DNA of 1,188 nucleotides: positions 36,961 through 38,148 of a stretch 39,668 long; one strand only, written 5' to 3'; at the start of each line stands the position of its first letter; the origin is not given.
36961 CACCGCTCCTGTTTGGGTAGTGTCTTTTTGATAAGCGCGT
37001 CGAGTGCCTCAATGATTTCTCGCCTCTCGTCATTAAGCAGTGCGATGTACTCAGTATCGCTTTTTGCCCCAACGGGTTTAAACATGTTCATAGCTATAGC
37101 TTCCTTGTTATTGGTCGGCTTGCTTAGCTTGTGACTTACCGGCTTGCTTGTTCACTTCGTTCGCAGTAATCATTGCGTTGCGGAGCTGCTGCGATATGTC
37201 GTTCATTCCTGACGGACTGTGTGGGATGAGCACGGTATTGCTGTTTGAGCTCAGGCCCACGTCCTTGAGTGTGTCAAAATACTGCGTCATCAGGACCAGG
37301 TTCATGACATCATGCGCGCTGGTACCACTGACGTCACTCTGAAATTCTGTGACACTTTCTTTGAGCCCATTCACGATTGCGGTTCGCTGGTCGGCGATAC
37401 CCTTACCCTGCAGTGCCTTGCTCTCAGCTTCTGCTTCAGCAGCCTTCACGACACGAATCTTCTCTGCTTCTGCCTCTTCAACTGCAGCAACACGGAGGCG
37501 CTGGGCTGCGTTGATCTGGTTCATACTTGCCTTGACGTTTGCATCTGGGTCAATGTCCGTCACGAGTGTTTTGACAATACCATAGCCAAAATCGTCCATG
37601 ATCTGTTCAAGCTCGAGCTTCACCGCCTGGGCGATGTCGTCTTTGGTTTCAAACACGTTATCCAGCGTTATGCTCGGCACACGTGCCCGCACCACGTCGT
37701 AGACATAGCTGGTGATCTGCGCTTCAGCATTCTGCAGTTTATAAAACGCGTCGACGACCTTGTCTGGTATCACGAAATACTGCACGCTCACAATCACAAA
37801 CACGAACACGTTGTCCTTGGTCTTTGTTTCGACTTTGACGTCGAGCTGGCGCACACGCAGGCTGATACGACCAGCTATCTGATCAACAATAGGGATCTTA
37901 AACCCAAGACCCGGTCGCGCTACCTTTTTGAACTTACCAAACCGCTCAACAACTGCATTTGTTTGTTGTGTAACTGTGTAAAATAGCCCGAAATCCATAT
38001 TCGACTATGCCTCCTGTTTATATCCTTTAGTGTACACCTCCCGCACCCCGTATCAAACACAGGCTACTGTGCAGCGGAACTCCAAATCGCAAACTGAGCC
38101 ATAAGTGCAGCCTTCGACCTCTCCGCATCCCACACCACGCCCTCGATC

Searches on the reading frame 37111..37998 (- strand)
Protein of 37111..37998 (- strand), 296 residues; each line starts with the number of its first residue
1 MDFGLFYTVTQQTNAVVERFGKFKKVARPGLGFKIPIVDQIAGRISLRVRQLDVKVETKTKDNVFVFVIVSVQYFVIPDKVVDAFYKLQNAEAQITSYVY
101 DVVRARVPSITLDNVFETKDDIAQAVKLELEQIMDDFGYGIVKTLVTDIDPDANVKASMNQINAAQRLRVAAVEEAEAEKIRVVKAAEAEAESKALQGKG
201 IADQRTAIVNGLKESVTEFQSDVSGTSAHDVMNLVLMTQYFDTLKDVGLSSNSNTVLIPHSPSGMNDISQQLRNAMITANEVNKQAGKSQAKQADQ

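Call 30: search_protein_families(library=pfam, proteins=[window:37111-37998:-])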
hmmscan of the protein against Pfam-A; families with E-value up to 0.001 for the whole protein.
window:37111-37998:- (296 aa): 1 family
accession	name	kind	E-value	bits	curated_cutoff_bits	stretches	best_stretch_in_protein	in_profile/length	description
PF01145.31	Band_7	-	2.2e-32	112.9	23.6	1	8-180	2-176/176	SPFH domain / Band 7 family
